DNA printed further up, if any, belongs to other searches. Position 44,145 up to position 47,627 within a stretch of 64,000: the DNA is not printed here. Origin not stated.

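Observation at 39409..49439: ECF sigma / giant-ectodomain anti-sigma / secreted Ig-like proteins / processive GT2: a putative cell-surface signalling and remodelling operon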

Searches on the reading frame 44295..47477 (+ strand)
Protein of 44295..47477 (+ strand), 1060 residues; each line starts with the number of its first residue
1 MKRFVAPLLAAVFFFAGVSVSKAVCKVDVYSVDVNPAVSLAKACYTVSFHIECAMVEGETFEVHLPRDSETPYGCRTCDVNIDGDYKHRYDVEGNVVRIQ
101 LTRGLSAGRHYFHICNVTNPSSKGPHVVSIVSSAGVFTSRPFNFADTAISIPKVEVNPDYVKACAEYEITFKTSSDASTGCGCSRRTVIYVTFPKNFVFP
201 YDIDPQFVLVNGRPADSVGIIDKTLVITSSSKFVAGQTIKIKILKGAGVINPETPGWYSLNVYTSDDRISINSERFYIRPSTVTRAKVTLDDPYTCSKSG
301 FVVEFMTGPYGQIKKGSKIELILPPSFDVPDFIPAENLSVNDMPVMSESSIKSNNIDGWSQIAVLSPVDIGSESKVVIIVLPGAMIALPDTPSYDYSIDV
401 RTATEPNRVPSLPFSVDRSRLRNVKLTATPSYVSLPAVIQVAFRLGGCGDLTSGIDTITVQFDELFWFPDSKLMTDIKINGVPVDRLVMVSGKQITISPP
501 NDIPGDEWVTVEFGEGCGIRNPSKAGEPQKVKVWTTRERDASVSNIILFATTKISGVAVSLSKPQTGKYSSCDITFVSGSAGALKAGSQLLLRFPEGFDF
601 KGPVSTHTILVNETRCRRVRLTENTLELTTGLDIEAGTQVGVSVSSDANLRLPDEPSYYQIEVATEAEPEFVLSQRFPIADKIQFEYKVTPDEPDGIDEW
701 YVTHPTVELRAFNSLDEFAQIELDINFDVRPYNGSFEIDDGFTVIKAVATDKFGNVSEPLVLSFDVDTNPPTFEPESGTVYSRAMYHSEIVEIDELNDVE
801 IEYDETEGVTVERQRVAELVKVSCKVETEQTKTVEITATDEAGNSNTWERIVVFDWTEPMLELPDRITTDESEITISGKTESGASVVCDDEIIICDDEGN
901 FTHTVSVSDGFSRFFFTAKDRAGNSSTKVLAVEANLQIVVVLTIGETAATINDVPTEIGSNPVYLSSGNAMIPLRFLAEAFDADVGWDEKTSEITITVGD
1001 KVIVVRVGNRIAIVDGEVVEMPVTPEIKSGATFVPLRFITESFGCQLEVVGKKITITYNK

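Call 5: search_protein_families(library=pfam, proteins=[window:44295-47477:+], max_evalue=0.01)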
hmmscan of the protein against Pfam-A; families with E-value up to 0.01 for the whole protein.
window:44295-47477:+ (1060 aa): 5 families
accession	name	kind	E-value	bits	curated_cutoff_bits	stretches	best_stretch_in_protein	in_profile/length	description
PF07833.16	Cu_amine_oxidN1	-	1e-36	125.6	24.2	2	951-1056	2-106/108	Copper amine oxidase N-terminal domain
PF17936.7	Big_6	-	1.2e-06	29.1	27.6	1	864-929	5-77/83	Bacterial Ig domain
PF19077.6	Big_13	-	1e-05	26.4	27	0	874-931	31-97/102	Bacterial Ig-like domain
PF09136.16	Glucodextran_B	-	0.0015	18.8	27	1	865-935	10-82/83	Glucodextranase, domain B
PF17996.7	CE2_N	-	0.0062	17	27.9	0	56-124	26-90/108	Carbohydrate esterase 2 N-terminal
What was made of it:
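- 47145..47462 (+): Cu_amine_oxidN1 domain of p4 (aa 951-1056); putative envelope-anchoring module shared with the giants. Pfam 125.6 bits (call 5).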

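Call 6: search_protein_families(library=ncbifam, proteins=[window:44295-47477:+], max_evalue=0.01)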
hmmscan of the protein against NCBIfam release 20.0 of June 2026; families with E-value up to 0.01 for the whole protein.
window:44295-47477:+ (1060 aa): 4 families
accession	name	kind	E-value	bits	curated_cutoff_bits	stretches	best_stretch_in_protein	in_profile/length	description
NF047446.1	barrel_OmpL47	domain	4.9e-09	36.5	40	1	703-766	3-68/68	OmpL47-type beta-barrel domain-containing protein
NF047441.1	Lepto_OmpL47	equivalog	4.1e-06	26.7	250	1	721-772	276-328/336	multi-beta-barrel domain surface protein OmpL47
NF011285.0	PRK14696.1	equivalog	5.9e-06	24.7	1278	1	967-1048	33-114/757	primary-amine oxidase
NF033510.3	Ca_tandemer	repeat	4.3e-05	23.8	50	0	869-926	28-96/96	Ca2+-stabilized repeat-containing adhesin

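Call 50: search_solved_structures(query=window:44295-47477:+, max_evalue=1)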
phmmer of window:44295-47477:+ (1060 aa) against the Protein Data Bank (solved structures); distinct sequences matched with E-value up to 1: 13.
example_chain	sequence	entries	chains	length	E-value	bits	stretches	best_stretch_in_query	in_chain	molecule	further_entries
7dm0_A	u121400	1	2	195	0.082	14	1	821-927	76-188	Biofilm-associated surface protein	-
1d6u_A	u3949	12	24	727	0.099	13.7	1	971-1047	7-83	COPPER AMINE OXIDASE | AMINE OXIDASE | PRIMARY AMINE OXIDASE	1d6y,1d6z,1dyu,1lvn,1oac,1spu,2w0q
1jrq_A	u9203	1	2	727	0.099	13.7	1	971-1047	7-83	Copper amine oxidase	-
6ezz_A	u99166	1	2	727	0.099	13.7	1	971-1047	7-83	Primary amine oxidase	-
6grr_B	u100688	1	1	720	0.19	12.8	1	971-1047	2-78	Amine oxidase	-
1qal_A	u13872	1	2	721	0.19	12.8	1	971-1047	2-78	COPPER AMINE OXIDASE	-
1qaf_A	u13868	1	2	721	0.19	12.8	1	971-1047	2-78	PROTEIN (COPPER AMINE OXIDASE)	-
1qak_A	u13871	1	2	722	0.19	12.8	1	971-1047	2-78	COPPER AMINE OXIDASE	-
6grr_A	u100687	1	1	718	0.26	12.3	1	971-1047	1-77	Amine oxidase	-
6tjl_A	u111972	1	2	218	0.45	11.5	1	227-292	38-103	Alr0975 protein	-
6th5_A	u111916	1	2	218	0.57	11.2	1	227-292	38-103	Alr0975 protein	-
6tho_A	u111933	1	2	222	0.57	11.2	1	227-292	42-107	Alr0975 protein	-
2btw_A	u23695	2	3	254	0.72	10.9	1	227-292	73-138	ALR0975 PROTEIN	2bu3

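Call 56: find_homologous_proteins(query=window:44295-47477:+)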
Query window:44295-47477:+ (1060 aa): 16 proteins with E <= 0.001 among 8000 candidates.
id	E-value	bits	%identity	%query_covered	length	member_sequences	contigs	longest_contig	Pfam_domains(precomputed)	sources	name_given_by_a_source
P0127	0.0e+0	2389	100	100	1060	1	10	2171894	PF09136.17,PF07833.17,PF19077.7,PF17936.8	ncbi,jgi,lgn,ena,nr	ncbi:MAG TPA: copper amine oxidase N-terminal domain-containing protein [Caldisericia bacterium]|nr:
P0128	0.0e+0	1097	47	100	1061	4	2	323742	PF09136.17,PF07833.17,PF19077.7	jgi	jgi:Copper amine oxidase N-terminal domain/Glucodextranase, domain B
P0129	0.0e+0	1079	48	98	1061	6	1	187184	PF09136.17,PF07833.17,PF19077.7,PF17936.8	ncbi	-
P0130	0.0e+0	1069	47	98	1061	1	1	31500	PF09136.17,PF07833.17,PF19077.7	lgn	-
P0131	3.6e-237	808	39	100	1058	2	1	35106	PF09136.17,PF07833.17,PF19077.7,PF17936.8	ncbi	-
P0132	1.2e-224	767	39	100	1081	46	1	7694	PF09136.17,PF07833.17,PF19077.7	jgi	-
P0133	2.5e-217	742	37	98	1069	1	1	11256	PF09136.17,PF07833.17,PF19077.7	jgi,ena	-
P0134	1.8e-194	667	36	99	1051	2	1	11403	PF09136.17,PF07833.17,PF19077.7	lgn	-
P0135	8.1e-64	234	26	96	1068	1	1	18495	PF09136.17,PF07833.17,PF17936.8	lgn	-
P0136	2.5e-57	213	27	86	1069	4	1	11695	PF09136.17,PF07833.17,PF17936.8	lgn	-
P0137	3.5e-39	153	25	37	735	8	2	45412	PF10989.14,PF07833.17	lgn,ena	-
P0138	1.2e-38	151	27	38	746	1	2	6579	PF07833.17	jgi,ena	-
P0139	5.5e-34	135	25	38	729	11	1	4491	PF07833.17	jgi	-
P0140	9.1e-10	55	43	8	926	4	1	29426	PF07833.17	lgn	-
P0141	3.6e-9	53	26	25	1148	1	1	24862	PF18962.8,PF13860.13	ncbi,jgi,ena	-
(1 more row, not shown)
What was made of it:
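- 44295..47477 (+): p4: secreted 1060-aa envelope protein. About 5 DUF2808-like repeats, an OmpL47-like domain, Big_6/Glucodextran_B, and a C-terminal Cu_amine_oxidN1 pair. An identical protein is named as from a Caldisericia bacterium (call 56).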

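Call 58: search_protein_families(library=pfam, proteins=[P0137, P0138, P0135, P0128, P0141], max_evalue=0.1)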
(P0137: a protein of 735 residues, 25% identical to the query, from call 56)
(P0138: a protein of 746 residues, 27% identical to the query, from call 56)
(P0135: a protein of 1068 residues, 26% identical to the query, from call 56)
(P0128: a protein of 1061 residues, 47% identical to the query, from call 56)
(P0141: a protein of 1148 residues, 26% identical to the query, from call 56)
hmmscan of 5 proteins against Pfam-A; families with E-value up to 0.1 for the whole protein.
P0137 (735 aa): 4 families
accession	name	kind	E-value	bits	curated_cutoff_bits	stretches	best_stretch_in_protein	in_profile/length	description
PF07833.16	Cu_amine_oxidN1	-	1e-35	122.4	24.2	2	630-733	5-108/108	Copper amine oxidase N-terminal domain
PF10989.13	DUF2808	-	5.3e-06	26.9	25.3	1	209-299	40-132/146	Protein of unknown function (DUF2808)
PF08574.15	Iwr1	-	0.029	15.8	22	0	416-464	22-64/74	Transcription factor Iwr1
PF18099.7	CBM_35_2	-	0.031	14.8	23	0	144-205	32-92/112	Carbohydrate binding module (family 35)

P0138 (746 aa): 4 families
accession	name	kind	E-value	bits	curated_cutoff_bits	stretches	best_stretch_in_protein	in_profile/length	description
PF07833.16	Cu_amine_oxidN1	-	1.8e-36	124.8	24.2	2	642-744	6-108/108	Copper amine oxidase N-terminal domain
PF10989.13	DUF2808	-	2.8e-05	24.6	25.3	0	233-299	70-132/146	Protein of unknown function (DUF2808)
PF22038.1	PRC2_EED_ins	-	0.045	14.2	27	0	592-619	65-94/146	Polycomb protein EED insertion domain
PF10517.14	DM13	-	0.053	14.6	25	0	372-404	58-91/105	Electron transfer DM13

P0135 (1068 aa): 4 families
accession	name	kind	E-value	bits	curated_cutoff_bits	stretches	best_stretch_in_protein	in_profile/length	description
PF07833.16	Cu_amine_oxidN1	-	1.3e-39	134.9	24.2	2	957-1060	2-105/108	Copper amine oxidase N-terminal domain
PF09136.16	Glucodextran_B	-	7.9e-23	80.6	27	2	778-857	1-82/83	Glucodextranase, domain B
PF17936.7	Big_6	-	3.2e-07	30.9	27.6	2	874-934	10-76/83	Bacterial Ig domain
PF13750.12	Big_3_3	-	3.4e-05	24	27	1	744-796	12-62/157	Bacterial Ig-like domain (group 3)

P0128 (1061 aa): 8 families
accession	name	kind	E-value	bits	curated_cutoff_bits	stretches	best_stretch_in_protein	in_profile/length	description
PF07833.16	Cu_amine_oxidN1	-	1.3e-36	125.3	24.2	2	955-1056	5-106/108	Copper amine oxidase N-terminal domain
PF19077.6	Big_13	-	3.9e-13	50.2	27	2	873-932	32-97/102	Bacterial Ig-like domain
PF09136.16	Glucodextran_B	-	5.5e-11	42.7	27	1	865-936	12-82/83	Glucodextranase, domain B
PF13205.12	Big_5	-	9.7e-05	23.5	23.6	0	184-250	20-88/105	Bacterial Ig-like domain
PF10989.13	DUF2808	-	0.0015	19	25.3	0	221-263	87-126/146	Protein of unknown function (DUF2808)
PF15418.12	DUF4625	-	0.0022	18.7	27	0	907-934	102-129/131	Domain of unknown function (DUF4625)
PF12245.14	Big_3_2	-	0.0037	17.9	23.3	0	779-853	41-121/122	Bacterial Ig-like domain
PF17996.7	CE2_N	-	0.024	15.1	27.9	0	73-135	39-101/108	Carbohydrate esterase 2 N-terminal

P0141 (1148 aa): 5 families
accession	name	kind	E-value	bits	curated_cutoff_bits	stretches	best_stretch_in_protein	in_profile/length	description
PF13860.13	FlgD_ig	-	2.7e-12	46.9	27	1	1073-1134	12-74/79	FlgD Ig-like domain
PF13088.12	BNR_2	-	2.3e-06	27.6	31.4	3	149-279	52-183/277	BNR repeat-like domain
PF18962.6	Por_Secre_tail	-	5.7e-05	23.8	27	1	1065-1139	2-68/75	Secretion system C-terminal sorting domain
PF13585.12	CHU_C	-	6.7e-05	23.4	27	1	1082-1137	26-74/86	CHU_C Type IX secretion signal domain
PF02012.26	BNR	-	0.0067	16.7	27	0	176-186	2-12/12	BNR/Asp-box repeat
